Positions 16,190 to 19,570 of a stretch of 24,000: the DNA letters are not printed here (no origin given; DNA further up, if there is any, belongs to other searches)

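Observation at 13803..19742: Candidate uncharacterised signalling module: orphan Hpt facing a transporter-fold giant / REC / MinD-ParA / lipoprotein operon with no histidine kinase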

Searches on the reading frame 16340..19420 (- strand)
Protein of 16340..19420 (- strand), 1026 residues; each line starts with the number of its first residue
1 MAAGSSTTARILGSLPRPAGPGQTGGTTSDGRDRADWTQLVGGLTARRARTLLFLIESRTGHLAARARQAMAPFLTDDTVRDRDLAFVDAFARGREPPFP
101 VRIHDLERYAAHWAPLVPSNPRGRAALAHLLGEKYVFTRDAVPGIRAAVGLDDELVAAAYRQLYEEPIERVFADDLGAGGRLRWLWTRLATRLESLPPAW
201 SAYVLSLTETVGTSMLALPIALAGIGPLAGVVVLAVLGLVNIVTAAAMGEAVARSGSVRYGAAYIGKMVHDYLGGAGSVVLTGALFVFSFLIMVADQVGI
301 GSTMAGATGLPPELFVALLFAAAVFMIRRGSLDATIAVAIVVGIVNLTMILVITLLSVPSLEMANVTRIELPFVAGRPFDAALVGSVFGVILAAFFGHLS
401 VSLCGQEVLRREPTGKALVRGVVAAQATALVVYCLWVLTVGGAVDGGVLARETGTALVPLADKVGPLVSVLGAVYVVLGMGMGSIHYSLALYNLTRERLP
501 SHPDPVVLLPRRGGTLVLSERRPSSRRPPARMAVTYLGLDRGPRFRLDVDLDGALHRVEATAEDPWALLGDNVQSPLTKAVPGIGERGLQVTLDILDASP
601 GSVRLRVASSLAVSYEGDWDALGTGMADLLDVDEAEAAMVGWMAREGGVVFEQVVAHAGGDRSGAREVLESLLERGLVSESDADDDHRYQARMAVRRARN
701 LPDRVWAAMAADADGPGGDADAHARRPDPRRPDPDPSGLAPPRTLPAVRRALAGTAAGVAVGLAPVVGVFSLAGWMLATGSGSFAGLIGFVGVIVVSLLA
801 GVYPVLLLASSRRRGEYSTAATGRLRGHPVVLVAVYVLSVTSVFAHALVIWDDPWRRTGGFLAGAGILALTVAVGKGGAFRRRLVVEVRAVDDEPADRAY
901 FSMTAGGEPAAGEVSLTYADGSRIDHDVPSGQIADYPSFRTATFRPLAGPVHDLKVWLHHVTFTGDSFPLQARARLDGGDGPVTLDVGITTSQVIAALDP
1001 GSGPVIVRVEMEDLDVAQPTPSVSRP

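Call 3: search_protein_families(library=pfam, proteins=[window:16340-19420:-], max_evalue=0.01)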
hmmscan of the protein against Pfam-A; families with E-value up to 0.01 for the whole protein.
window:16340-19420:- (1026 aa): 1 family
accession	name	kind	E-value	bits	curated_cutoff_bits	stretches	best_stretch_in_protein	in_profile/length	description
PF01490.24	Aa_trans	-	5e-05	22.6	25.6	1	199-401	5-212/410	Transmembrane amino acid transporter protein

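Call 4: search_protein_families(library=ncbifam, proteins=[window:16340-19420:-], max_evalue=0.01)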
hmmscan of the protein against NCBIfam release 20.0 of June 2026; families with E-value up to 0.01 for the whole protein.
window:16340-19420:- (1026 aa): 1 family
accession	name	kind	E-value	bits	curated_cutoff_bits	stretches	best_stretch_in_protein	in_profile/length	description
TIGR00837.1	araaP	subfamily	8.2e-07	28.6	350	1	209-445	9-238/381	aromatic amino acid transporter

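Call 5: find_homologous_proteins(query=window:16340-19420:-, max_evalue=0.001)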
Query window:16340-19420:- (1026 aa): 779 proteins with E <= 0.001 among 8000 candidates; the best 120 are listed.
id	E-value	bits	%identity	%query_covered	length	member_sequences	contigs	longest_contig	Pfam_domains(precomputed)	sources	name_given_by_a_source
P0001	0.0e+0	2202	100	99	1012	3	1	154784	-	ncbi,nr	ncbi:MAG: hypothetical protein QOG43_2595 [Actinomycetota bacterium]|nr:hypothetical protein [Actino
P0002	0.0e+0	1851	83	100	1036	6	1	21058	PF01490.25,PF03222.20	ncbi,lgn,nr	ncbi:MAG: hypothetical protein QOG82_600 [Actinomycetota bacterium]|nr:hypothetical protein [Actinom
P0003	0.0e+0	1749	83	93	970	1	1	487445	PF01490.25,PF03222.20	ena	-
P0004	0.0e+0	1711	83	93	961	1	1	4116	PF01490.25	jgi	jgi:hypothetical protein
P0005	0.0e+0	1402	86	74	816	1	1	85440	-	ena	-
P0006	2.6e-285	967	51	94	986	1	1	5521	PF01490.25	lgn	-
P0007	3.0e-275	934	48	96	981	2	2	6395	PF12802.14,PF03222.20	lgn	-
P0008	3.2e-274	931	47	95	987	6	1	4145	-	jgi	jgi:Tryptophan/tyrosine permease family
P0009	5.7e-274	930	48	95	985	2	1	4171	-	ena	-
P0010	1.8e-269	915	48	95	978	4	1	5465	PF25212.3,PF01490.25,PF03222.20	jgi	jgi:amino acid permease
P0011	2.6e-264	898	46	95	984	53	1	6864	PF01490.25,PF03222.20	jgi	jgi:amino acid permease/predicted transcriptional regulator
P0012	3.4e-263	894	49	93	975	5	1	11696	PF01490.25,PF12802.14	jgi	jgi:amino acid permease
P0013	3.6e-263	894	47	96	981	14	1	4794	PF01490.25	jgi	-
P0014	4.3e-262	891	47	96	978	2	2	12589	PF01490.25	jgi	-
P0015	4.7e-262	890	47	95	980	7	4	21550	-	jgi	jgi:amino acid permease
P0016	6.1e-262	890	46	96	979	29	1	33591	PF01490.25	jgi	jgi:amino acid permease/DNA-binding transcriptional ArsR family regulator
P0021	1.0e-259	883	46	95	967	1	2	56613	PF01490.25,PF03222.20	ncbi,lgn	-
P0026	5.2e-259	880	46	94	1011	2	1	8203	PF01490.25,PF03222.20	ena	-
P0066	5.3e-253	860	47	96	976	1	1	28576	-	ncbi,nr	ncbi:MAG TPA: hypothetical protein VHF67_05690 [Gaiellaceae bacterium]|nr:hypothetical protein [Gaie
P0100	1.8e-249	849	45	97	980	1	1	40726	PF01490.25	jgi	jgi:amino acid permease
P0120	3.0e-246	838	44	94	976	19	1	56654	-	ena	-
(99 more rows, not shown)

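Call 7: find_encoding_contigs(protein=P0021, flank=8000, max_places=3)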
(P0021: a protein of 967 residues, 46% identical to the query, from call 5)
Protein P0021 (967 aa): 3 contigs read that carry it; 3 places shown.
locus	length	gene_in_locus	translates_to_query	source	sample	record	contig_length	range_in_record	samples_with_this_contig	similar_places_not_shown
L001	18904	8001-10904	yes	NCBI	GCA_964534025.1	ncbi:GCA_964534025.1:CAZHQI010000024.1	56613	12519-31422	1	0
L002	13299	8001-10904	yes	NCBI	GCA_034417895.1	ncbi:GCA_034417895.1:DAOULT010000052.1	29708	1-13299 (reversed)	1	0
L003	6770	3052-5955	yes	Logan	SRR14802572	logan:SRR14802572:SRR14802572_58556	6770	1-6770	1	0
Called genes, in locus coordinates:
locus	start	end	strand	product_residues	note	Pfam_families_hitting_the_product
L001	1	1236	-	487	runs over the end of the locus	PF01145:Band_7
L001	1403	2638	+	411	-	PF00155:Aminotran_1_2, PF12897:Asp_aminotransf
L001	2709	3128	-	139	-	-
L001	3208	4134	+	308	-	-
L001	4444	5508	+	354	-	PF27675:YCF81_N, PF01850:PIN (weak), PF01938:TRAM (weak)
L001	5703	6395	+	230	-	PF00132:Hexapep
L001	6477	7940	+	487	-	PF00133:tRNA-synt_1 (faint), PF01406:tRNA-synt_1e, PF09334:tRNA-synt_1g (weak), PF09190:DALR_2, PF23493:CysS_C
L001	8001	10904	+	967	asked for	PF01490:Aa_trans (weak), PF03222:Trp_Tyr_perm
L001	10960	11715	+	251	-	PF08032:SpoU_sub_bind, PF00588:SpoU_methylase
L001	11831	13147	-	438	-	PF01523:PmbA_TldD_1st, PF19289:PmbA_TldD_3rd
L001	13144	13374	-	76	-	PF10049:DUF2283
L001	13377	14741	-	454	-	PF01523:PmbA_TldD_1st, PF19290:PmbA_TldD_2nd, PF19289:PmbA_TldD_3rd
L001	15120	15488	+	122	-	-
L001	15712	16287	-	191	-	PF06966:DUF1295, PF04140:ICMT, PF04191:PEMT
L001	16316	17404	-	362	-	PF02163:Peptidase_M50, PF04495:GRASP55_65 (weak), PF00595:PDZ, PF13180:PDZ_2, PF17820:PDZ_6, PF14685:PDZ_Tricorn (faint)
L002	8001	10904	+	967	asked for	PF01490:Aa_trans (weak), PF03222:Trp_Tyr_perm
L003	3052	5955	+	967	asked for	PF01490:Aa_trans (weak), PF03222:Trp_Tyr_perm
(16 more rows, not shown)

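Call 8: find_encoding_contigs(protein=P0066, flank=8000, max_places=3)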
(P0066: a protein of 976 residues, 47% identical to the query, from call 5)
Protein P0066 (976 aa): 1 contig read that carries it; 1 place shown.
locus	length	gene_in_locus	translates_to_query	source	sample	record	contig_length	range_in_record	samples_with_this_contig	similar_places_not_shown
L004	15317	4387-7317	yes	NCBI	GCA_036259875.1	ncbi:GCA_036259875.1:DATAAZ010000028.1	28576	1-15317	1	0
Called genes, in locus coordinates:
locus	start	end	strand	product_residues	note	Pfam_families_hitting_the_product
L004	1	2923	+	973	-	PF00989:PAS, PF13188:PAS_8, PF08448:PAS_4, PF13426:PAS_9, PF00989:PAS, PF13188:PAS_8, PF08448:PAS_4, PF13426:PAS_9, +9 more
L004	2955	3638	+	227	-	PF00072:Response_reg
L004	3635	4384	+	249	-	PF01656:CbiA, PF09140:MipZ (weak), PF10609:ParA, PF13614:AAA_31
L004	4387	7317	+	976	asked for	-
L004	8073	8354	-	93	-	-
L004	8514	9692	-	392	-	PF01266:DAO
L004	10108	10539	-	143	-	PF07883:Cupin_2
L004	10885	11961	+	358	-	-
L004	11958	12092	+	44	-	-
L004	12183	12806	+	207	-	-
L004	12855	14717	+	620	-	PF00990:GGDEF, PF01966:HD, PF13487:HD_5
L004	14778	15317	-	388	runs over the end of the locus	-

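Call 10: find_related_loci(query=A1, collection=genome_contigs, flank=10000)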
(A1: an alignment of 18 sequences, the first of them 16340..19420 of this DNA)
Query A1 (1026 aa) in genome_contigs; peptide patterns used: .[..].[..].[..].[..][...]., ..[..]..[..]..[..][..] (x = any residue, [..] = any of these).
116 stretches matched a pattern; 92 encode a relative of the query (tblastn E <= 1e-3); the best 80 are kept; 78 distinct loci.
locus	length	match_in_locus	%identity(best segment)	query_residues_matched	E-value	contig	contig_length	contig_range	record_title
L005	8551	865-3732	47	38-1014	0e+0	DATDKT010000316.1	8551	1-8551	MAG TPA_asm: Rubrobacteraceae bacterium isolate SMAG_U365 k141_353070, whole genome shotgun sequence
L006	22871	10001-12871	47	36-1005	0e+0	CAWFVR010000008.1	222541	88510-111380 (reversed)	MAG: uncultured Rubrobacteraceae bacterium isolate MFD05088.bin.2.1 genome assembly, contig: contig_25079, whole genome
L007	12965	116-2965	45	39-1024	0e+0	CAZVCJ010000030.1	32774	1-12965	MAG TPA_asm: uncultured Anaerolineae bacterium isolate SRP178699_co1_610 genome assembly, contig: NODE_1381_length_32774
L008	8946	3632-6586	46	14-1005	0e+0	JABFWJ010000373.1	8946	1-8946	MAG: Thermoleophilia bacterium isolate Bin1.3 NODE_4330_length_8946_cov_2.513941, whole genome shotgun sequence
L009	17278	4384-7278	47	26-1016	0e+0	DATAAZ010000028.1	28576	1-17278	MAG TPA_asm: Gaiellaceae bacterium isolate SMAG_U6685 k141_3878934, whole genome shotgun sequence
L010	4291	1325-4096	47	36-972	0e+0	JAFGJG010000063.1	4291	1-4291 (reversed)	MAG: Thermoleophilaceae bacterium isolate Zod_Metabat.264 k87_2712359, whole genome shotgun sequence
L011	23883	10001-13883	44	40-1005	0e+0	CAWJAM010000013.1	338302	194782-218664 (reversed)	MAG: uncultured Rubrobacteraceae bacterium isolate MFD04850.bin.2.111 genome assembly, contig: contig_9117, whole genome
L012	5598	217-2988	44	39-977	0e+0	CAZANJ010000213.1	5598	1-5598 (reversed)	MAG TPA_asm: uncultured Anaerolineales bacterium isolate binchicken_co8_337 genome assembly, contig: NODE_29027_length_5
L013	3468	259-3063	47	36-1007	0e+0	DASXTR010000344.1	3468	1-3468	MAG TPA_asm: Gaiellaceae bacterium isolate SMAG_U4697 k141_696421, whole genome shotgun sequence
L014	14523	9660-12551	45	25-1022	0e+0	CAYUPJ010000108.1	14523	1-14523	MAG TPA_asm: uncultured Anaerolineae bacterium isolate binchicken_co91_444 genome assembly, contig: NODE_4902_length_145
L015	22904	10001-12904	44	19-998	0e+0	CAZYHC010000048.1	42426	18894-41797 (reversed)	MAG TPA_asm: uncultured Anaerolineales bacterium isolate binchicken_co294_99 genome assembly, contig: NODE_1329_length_4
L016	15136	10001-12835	44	39-995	0e+0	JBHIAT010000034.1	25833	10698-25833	MAG: Candidatus Bipolaricaulia bacterium isolate K_2_bin.63 NODE_720_length_25833_cov_9.973621, whole genome shotgun seq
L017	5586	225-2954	44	39-972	0e+0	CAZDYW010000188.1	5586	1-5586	MAG TPA_asm: uncultured Anaerolineales bacterium isolate binchicken_co15_170 genome assembly, contig: NODE_14012_length_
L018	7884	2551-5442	45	36-1013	0e+0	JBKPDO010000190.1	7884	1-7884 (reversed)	MAG: bacterium isolate GB_EKS_MAG_00022 GB_EKS_000000322821, whole genome shotgun sequence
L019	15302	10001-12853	46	26-998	0e+0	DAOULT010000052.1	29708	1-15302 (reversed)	MAG TPA_asm: Anaerolineae bacterium isolate W31_52 k127_289241, whole genome shotgun sequence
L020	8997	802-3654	45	27-1011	0e+0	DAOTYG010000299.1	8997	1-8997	MAG TPA_asm: Anaerolineae bacterium isolate H23_313 k115_603272, whole genome shotgun sequence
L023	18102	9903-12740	39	27-995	0e+0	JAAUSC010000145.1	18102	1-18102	MAG: Scytonema sp. RU_4_4 NODE_1363_length_18102_cov_15.509597, whole genome shotgun sequence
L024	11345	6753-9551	42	39-995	0e+0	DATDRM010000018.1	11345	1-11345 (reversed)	MAG TPA_asm: Anaerolineales bacterium isolate SMAG_U7977 k141_531757, whole genome shotgun sequence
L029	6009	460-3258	39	39-995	0e+0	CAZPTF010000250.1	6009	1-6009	MAG TPA_asm: uncultured Anaerolineae bacterium isolate SRP241326_co3_194 genome assembly, contig: NODE_14501_length_6009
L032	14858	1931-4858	40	17-1005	0e+0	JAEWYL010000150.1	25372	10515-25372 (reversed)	MAG: Chloroflexota bacterium isolate OH_SFB_172 k127_345928, whole genome shotgun sequence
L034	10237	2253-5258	41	12-1010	0e+0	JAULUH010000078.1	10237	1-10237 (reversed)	MAG: Anaerolineae bacterium isolate P_ANAE NODE_17704_length_10237_cov_1.919683, whole genome shotgun sequence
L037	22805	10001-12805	39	39-1010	0e+0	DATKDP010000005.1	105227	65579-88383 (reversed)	MAG TPA_asm: Thermoanaerobaculia bacterium isolate SMAG_U14476 k141_1053035, whole genome shotgun sequence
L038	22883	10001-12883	38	39-1019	0e+0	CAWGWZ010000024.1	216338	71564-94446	MAG: uncultured delta proteobacterium isolate MFD04408.bin.3.38 genome assembly, contig: contig_8628, whole genome shotg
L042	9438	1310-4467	40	39-987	6e-179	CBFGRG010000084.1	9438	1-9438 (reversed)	MAG TPA_asm: uncultured bacterium isolate SRR17295755_concoct_154 genome assembly, contig: ERZ23329302.6787, whole genom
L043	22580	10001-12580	41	40-921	0e+0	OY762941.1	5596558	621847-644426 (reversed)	MAG: uncultured Syntrophobacter sp. isolate 8beb1b32-fcc7-4ae2-b8e9-2f20d438afad genome assembly, chromosome: 1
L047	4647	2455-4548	41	21-706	5e-159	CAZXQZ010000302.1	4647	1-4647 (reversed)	MAG TPA_asm: uncultured Anaerolineae bacterium isolate SRP173033_co2_180 genome assembly, contig: NODE_14666_length_4647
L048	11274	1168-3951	39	39-993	0e+0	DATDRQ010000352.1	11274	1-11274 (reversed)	MAG TPA_asm: Anaerolineales bacterium isolate SMAG_U7981 k141_1525866, whole genome shotgun sequence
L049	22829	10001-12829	38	39-1002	0e+0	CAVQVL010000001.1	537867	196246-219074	MAG: uncultured Chloroflexia bacterium isolate MFD09603.bin.2.85 genome assembly, contig: contig_11877, whole genome sho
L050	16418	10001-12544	46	43-1022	2e-141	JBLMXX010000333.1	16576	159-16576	MAG: Acidobacteriota bacterium isolate MAG244 PRJNA957066_bin26_renamed_332, whole genome shotgun sequence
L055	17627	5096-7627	41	25-1000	2e-124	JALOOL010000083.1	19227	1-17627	MAG: Hydrococcus sp. Prado102 scaffold_4009, whole genome shotgun sequence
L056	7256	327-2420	50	39-972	1e-123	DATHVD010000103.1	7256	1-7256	MAG TPA_asm: Gaiellaceae bacterium isolate SMAG_U16124 k141_1589788, whole genome shotgun sequence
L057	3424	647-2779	46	39-1000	4e-127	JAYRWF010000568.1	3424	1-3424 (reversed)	MAG: Anaerolineales bacterium isolate NJ_NJASGE3bin.38 k141_1702313, whole genome shotgun sequence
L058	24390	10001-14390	46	39-1025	1e-122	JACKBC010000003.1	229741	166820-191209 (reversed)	MAG: Caldilineaceae bacterium isolate HK-STAS-CHLO-11 HK-STAS-CHLO-11_3, whole genome shotgun sequence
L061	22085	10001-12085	47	51-995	7e-121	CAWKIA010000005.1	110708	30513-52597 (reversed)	MAG: uncultured Chloroflexia bacterium isolate MFD02840.bin.1.249 genome assembly, contig: contig_116733, whole genome s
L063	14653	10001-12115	48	39-1007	6e-117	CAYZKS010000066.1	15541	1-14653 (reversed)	MAG TPA_asm: uncultured Anaerolineales bacterium isolate SRP098346_co1_3 genome assembly, contig: NODE_4135_length_15541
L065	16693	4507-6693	47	41-999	2e-114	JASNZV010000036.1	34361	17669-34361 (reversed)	MAG: Caldilineaceae bacterium isolate CHLO-10 HKU-EGSB-CHLO-10_36, whole genome shotgun sequence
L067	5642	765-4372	49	39-1013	1e-113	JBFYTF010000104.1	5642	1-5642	MAG: Anaerolineae bacterium isolate PPR_0259 PPR_0259._bin.108.fa_k121_3043267, whole genome shotgun sequence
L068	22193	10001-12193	44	39-1000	6e-112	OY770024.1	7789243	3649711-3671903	MAG: Rhodospirillales bacterium isolate f6e2be23-8832-45e3-9f96-a03639f77de9 genome assembly, chromosome: 1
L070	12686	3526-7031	45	39-998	0e+0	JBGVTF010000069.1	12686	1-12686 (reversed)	MAG: Anaerolineae bacterium isolate S_237_B7 k127_547075, whole genome shotgun sequence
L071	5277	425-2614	45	21-1011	9e-109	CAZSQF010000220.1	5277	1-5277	MAG TPA_asm: uncultured Actinomycetota bacterium isolate SRP284430_co1_79 genome assembly, contig: NODE_14191_length_527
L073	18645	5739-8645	45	16-998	0e+0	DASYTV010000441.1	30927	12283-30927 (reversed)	MAG TPA_asm: Actinomycetes bacterium isolate SMAG_U4576 k141_2877771, whole genome shotgun sequence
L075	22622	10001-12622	40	23-1014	1e-100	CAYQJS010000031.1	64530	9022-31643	MAG TPA_asm: uncultured Chloroflexota bacterium isolate SRP119689_co1_77 genome assembly, contig: NODE_487_length_64530_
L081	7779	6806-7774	52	43-367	2e-89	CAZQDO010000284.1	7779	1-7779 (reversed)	MAG TPA_asm: uncultured Anaerolineae bacterium isolate binchicken_co338_52 genome assembly, contig: NODE_2660_length_777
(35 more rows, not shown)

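Call 19: find_encoding_contigs(protein=P0001, flank=10000, max_places=2)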
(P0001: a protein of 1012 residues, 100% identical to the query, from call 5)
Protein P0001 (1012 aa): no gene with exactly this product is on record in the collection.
